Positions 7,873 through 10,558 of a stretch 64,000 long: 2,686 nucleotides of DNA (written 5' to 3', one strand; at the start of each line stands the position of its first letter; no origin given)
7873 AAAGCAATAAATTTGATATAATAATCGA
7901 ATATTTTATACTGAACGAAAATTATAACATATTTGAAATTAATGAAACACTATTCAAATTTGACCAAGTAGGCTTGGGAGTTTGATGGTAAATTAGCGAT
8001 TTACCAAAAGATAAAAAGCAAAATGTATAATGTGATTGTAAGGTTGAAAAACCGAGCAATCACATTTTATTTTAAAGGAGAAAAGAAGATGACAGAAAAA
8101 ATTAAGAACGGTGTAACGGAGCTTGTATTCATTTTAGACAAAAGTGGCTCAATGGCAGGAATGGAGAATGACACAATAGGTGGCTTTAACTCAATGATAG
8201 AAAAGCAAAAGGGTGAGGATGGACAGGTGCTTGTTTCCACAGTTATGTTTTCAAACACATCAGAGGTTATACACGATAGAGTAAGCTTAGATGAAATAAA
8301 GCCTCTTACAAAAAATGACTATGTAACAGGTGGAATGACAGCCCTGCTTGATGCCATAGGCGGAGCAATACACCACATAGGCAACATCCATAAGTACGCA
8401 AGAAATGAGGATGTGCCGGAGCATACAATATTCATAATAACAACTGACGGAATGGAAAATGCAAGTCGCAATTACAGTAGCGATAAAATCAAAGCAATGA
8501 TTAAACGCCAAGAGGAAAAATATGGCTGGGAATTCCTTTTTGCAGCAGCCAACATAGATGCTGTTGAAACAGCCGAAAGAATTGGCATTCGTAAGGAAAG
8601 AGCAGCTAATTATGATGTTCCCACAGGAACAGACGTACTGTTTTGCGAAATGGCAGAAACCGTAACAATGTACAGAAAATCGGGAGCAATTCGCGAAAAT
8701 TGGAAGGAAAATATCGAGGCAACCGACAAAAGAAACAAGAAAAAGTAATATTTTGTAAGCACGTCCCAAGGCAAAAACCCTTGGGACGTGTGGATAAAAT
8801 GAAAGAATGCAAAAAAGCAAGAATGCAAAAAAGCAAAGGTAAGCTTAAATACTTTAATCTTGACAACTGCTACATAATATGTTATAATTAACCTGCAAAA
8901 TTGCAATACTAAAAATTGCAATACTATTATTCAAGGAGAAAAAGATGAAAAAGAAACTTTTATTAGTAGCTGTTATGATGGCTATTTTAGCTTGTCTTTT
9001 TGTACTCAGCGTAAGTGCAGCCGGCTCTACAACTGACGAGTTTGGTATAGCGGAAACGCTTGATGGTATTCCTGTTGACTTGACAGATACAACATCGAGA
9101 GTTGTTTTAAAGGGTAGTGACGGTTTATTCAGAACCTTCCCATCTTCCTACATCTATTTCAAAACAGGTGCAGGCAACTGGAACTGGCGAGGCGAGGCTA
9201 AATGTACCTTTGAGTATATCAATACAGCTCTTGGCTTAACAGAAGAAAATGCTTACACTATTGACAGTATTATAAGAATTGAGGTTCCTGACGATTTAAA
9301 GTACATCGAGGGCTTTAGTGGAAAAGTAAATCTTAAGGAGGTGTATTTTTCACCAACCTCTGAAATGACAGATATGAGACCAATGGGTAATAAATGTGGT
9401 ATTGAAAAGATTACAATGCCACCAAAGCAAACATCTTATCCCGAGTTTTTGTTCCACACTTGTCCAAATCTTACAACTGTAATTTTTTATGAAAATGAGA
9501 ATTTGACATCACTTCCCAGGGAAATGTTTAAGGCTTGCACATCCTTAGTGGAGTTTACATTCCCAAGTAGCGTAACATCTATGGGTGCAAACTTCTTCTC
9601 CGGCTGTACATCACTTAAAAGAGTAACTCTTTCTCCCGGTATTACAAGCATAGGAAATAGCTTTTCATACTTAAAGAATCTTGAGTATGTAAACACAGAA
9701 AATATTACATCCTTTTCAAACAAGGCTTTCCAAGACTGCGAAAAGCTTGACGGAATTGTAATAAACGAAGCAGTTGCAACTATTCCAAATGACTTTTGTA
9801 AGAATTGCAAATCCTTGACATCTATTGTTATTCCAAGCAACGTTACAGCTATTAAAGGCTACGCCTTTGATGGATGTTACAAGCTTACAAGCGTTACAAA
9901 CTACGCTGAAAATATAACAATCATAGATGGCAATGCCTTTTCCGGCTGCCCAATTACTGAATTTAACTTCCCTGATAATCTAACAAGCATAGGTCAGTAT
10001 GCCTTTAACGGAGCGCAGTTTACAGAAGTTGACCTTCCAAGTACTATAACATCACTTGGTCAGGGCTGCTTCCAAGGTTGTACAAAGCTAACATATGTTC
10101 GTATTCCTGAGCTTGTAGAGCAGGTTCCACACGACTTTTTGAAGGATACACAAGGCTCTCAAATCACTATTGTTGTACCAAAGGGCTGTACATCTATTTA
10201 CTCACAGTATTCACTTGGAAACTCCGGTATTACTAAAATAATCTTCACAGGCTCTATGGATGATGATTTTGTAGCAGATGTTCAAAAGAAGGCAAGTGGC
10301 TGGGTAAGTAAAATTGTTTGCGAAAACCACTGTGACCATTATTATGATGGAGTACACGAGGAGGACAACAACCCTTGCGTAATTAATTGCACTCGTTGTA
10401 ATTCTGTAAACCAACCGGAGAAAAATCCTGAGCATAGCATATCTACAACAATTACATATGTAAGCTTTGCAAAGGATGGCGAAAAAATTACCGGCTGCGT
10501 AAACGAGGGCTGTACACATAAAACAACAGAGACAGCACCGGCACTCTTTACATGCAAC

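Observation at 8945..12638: Family of secreted proteins with conserved signal peptide and conserved C-terminal module around a variable LRR core (third member at 45822-47864)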

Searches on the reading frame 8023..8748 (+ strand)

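Call 15: search_protein_families(library=pfam, proteins=[window:8023-8748:+], max_evalue=0.001)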
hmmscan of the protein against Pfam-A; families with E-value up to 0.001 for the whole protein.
window:8023-8748:+ (241 aa): 0 families

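Call 76: search_protein_families(library=phrogs, proteins=[window:8023-8748:+], max_evalue=0.01)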
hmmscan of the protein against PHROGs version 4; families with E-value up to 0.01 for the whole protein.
window:8023-8748:+ (241 aa): 3 families
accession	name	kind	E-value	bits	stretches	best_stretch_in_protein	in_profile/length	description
phrog_7371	-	unknown function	5.1e-54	184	1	31-238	6-202/204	-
phrog_26613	-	unknown function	2.3e-09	38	1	29-211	10-199/345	-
phrog_5359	-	unknown function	0.0022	18.5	1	9-154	8-160/229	-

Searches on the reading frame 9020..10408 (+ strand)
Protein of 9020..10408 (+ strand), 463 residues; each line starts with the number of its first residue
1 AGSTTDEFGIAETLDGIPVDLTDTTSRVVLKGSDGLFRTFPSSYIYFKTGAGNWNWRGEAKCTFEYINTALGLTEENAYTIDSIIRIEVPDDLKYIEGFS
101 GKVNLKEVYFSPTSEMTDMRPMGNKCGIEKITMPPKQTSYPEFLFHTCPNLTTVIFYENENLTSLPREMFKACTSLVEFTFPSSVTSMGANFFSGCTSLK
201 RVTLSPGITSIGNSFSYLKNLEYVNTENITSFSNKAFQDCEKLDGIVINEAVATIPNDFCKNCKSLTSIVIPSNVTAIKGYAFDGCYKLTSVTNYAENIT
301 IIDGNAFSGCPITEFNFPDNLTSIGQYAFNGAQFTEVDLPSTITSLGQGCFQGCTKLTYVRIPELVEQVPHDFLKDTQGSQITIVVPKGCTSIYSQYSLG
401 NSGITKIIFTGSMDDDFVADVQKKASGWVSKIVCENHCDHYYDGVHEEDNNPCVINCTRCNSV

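Call 77: find_homologous_proteins(query=window:9020-10408:+, max_evalue=1e-10)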
Query window:9020-10408:+ (463 aa): 5072 proteins with E <= 1e-10 among 8000 candidates; the best 120 are listed.
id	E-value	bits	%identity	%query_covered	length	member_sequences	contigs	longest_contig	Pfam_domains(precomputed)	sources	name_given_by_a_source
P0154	0.0e+0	1037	97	100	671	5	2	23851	PF13306.13,PF13855.13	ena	-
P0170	8.7e-246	834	78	99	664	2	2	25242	PF13306.13,PF12799.14,PF13855.13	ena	-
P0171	3.0e-235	799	75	100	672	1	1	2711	PF13306.13,PF13855.13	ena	-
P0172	1.4e-234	797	74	100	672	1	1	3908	PF13306.13,PF12799.14,PF13855.13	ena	-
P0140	3.4e-230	783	73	100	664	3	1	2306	PF13306.13,PF12799.14,PF13855.13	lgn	-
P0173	2.5e-224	763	71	100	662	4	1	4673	PF13306.13,PF12799.14,PF13855.13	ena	-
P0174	3.9e-217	740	71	99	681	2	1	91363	PF13306.13,PF12799.14,PF13855.13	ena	-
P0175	5.2e-123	429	55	75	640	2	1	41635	PF13306.13,PF13855.13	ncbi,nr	ncbi:MAG: leucine-rich repeat domain-containing protein, partial [Clostridia bacterium]|nr:leucine-r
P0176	1.2e-122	428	48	96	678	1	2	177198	PF13306.13,PF13855.13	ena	-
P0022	1.9e-120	421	69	57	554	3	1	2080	PF13306.13,PF13855.13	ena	-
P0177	1.6e-115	405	67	57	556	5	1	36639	PF13306.13,PF13855.13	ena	-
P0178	3.8e-111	390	49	78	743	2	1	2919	PF13306.13,PF12799.14,PF13855.13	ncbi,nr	ncbi:MAG: leucine-rich repeat domain-containing protein, partial [Clostridia bacterium]|nr:leucine-r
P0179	1.0e-108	382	63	57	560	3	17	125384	PF13306.13,PF13855.13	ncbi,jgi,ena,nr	ncbi:MAG: leucine-rich repeat domain-containing protein [Ruminococcaceae bacterium]|nr:leucine-rich 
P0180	2.2e-106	375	63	56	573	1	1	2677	PF13306.13,PF13855.13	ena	-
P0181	4.6e-105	370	62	56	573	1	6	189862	PF13306.13,PF13855.13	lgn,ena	-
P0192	4.2e-81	291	28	89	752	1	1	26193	PF13306.13,PF12799.14,PF02368.25,PF13855.13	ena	-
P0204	6.1e-74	268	30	56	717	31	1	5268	PF13306.13,PF00404.25,PF05725.19,PF12799.14,PF13855.13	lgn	-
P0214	1.3e-69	253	37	62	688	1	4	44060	PF21605.4,PF13306.13,PF25059.2,PF05725.19,PF12799.14,PF13855.13,PF00041.28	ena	-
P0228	1.0e-65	240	27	61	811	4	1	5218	PF13306.13,PF00404.25,PF05725.19,PF13855.13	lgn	-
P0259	1.3e-60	224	30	62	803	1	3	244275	PF13306.13,PF18962.8,PF13855.13,PF23952.2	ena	-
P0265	1.4e-59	220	31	61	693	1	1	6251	PF13306.13,PF00395.26,PF13855.13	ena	-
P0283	8.2e-58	214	30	65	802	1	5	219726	PF13306.13,PF00404.25,PF13855.13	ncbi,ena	-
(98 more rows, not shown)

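Call 79: search_protein_families(library=pfam, proteins=[P0204, P0228, P0283, P0265, P0259, P0192, P0214], max_evalue=0.0001)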
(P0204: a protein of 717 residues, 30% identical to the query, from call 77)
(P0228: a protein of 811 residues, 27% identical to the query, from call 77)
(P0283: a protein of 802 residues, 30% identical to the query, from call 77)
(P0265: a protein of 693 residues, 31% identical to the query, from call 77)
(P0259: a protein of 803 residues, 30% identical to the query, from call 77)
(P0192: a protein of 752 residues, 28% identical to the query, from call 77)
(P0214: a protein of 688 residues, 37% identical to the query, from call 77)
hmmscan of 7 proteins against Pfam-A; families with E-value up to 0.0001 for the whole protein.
P0204 (717 aa): 5 families
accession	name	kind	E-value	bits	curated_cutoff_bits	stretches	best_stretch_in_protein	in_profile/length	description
PF13306.12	LRR_5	-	5.9e-128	421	27.7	5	376-491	1-113/127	BspA type Leucine rich repeat region (6 copies)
PF13855.12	LRR_8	-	1.5e-31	108.4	27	0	524-564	12-53/61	Leucine rich repeat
PF00404.24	Dockerin_1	-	6.3e-10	39.5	22.9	1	649-703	1-55/57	Dockerin type I domain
PF12799.13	LRR_4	-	1.9e-07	31.5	27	0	321-355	2-36/44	Leucine Rich repeats (2 copies)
PF05725.18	FNIP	-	7.6e-06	26.4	21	0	128-163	5-39/44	FNIP Repeat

P0228 (811 aa): 5 families
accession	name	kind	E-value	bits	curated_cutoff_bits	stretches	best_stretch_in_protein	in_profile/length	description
PF13306.12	LRR_5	-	2.3e-135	445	27.7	5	174-298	1-123/127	BspA type Leucine rich repeat region (6 copies)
PF13855.12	LRR_8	-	5.8e-17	61.6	27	0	104-137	13-47/61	Leucine rich repeat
PF00404.24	Dockerin_1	-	2.4e-07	31.3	22.9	1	736-792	4-55/57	Dockerin type I domain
PF05725.18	FNIP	-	3.8e-07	30.6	21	0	621-658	4-40/44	FNIP Repeat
PF23952.1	LRR_EndoS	-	7.9e-05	23.3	27.9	0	645-702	38-95/116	Endo-beta-N-acetylglucosaminidase EndoS LRR domain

P0283 (802 aa): 4 families
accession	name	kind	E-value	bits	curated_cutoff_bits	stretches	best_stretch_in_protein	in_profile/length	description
PF13306.12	LRR_5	-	4.7e-145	476.3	27.7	5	168-291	3-123/127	BspA type Leucine rich repeat region (6 copies)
PF13855.12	LRR_8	-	8e-32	109.2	27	0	348-392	11-56/61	Leucine rich repeat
PF00404.24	Dockerin_1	-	3.6e-07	30.7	22.9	1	743-798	1-57/57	Dockerin type I domain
PF23952.1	LRR_EndoS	-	6.7e-05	23.5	27.9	0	223-256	59-92/116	Endo-beta-N-acetylglucosaminidase EndoS LRR domain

P0265 (693 aa): 3 families
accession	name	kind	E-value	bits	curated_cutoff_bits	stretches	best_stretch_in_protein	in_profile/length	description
PF13306.12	LRR_5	-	3e-106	350.8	27.7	3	171-299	1-126/127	BspA type Leucine rich repeat region (6 copies)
PF00395.25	SLH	-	3.8e-40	136.1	20.8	3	568-611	1-44/44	S-layer homology domain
PF13855.12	LRR_8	-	2e-25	88.8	27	0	99-143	11-56/61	Leucine rich repeat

P0259 (803 aa): 4 families
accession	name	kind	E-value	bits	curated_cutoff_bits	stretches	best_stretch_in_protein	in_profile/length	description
PF13306.12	LRR_5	-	2.2e-155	509.6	27.7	6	68-179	1-109/127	BspA type Leucine rich repeat region (6 copies)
PF13855.12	LRR_8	-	1.3e-51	172.6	27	0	213-256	11-55/61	Leucine rich repeat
PF18962.6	Por_Secre_tail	-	1.2e-10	42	27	1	720-800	1-73/75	Secretion system C-terminal sorting domain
PF23952.1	LRR_EndoS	-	2e-07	31.7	27.9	0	355-408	36-92/116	Endo-beta-N-acetylglucosaminidase EndoS LRR domain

P0192 (752 aa): 4 families
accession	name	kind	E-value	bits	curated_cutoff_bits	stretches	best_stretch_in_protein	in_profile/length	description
PF13306.12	LRR_5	-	3.9e-138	453.9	27.7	5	76-204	1-126/127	BspA type Leucine rich repeat region (6 copies)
PF13855.12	LRR_8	-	2.8e-37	126.7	27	1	119-163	11-56/61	Leucine rich repeat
PF12799.13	LRR_4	-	2.9e-11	43.7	27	0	432-460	11-39/44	Leucine Rich repeats (2 copies)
PF02368.24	Big_2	-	5.4e-10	39.5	22.8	1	618-676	5-63/79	Bacterial Ig-like domain (group 2)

P0214 (688 aa): 7 families
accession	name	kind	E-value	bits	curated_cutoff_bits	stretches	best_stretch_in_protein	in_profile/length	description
PF13306.12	LRR_5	-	6.8e-115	378.8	27.7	3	149-276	2-126/127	BspA type Leucine rich repeat region (6 copies)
PF13855.12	LRR_8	-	9.9e-25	86.5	27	0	124-166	13-56/61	Leucine rich repeat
PF00041.27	fn3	-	9.9e-20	71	25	3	414-488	5-76/84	Fibronectin type III domain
PF12799.13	LRR_4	-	1.6e-10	41.3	27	0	320-359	1-41/44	Leucine Rich repeats (2 copies)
PF25059.1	FN3_DSCAM-DSCAML_C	-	2.1e-07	31.6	39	0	444-489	31-74/89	DSCAM/DSCAML C-terminal Fn3-like domain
PF21605.3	CRLF2-like_D2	-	9.1e-07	29.3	27.3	0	423-495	14-88/94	Cytokine receptor-like factor 2-like, D2 domain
PF05725.18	FNIP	-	1.1e-05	25.8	21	0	138-173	5-39/44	FNIP Repeat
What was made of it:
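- Closest known: Cellulosomal dockerin-bearing proteins. Same: Distant LRR_5 homologues of A's core actually end in Dockerin_1 (calls 77, 79).
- Closest known: Cellulosomal dockerin-bearing proteins. Different: It is 175 aa of beta structure, against a 57-position Pfam Dockerin_1 model (call 79); from general knowledge a dockerin is a small calcium-binding helical module.
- Closest known: Clostridioides difficile Cwp family. Same: One LRR_5 homologue ends in 3x SLH (call 79).
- Closest known: T9SS cargo with a C-terminal sorting domain. Same: One LRR_5 homologue has it (call 79).
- Closest known: T9SS cargo with a C-terminal sorting domain. Different: The module is about twice as long as the 75-position Pfam Por_Secre_tail model (call 79).
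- Distant LRR_5 homologues of similar size end in Dockerin_1, 3x SLH or Por_Secre_tail (calls 77, 79). LRR_5 homologues elsewhere carry anchoring or docking domains at that position (call 79). Positional analogy with Por_Secre_tail in a Bacteroidota-type homologue (call 79). At 175-215 aa the module is much larger than the 75-position Pfam Por_Secre_tail model (call 79).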
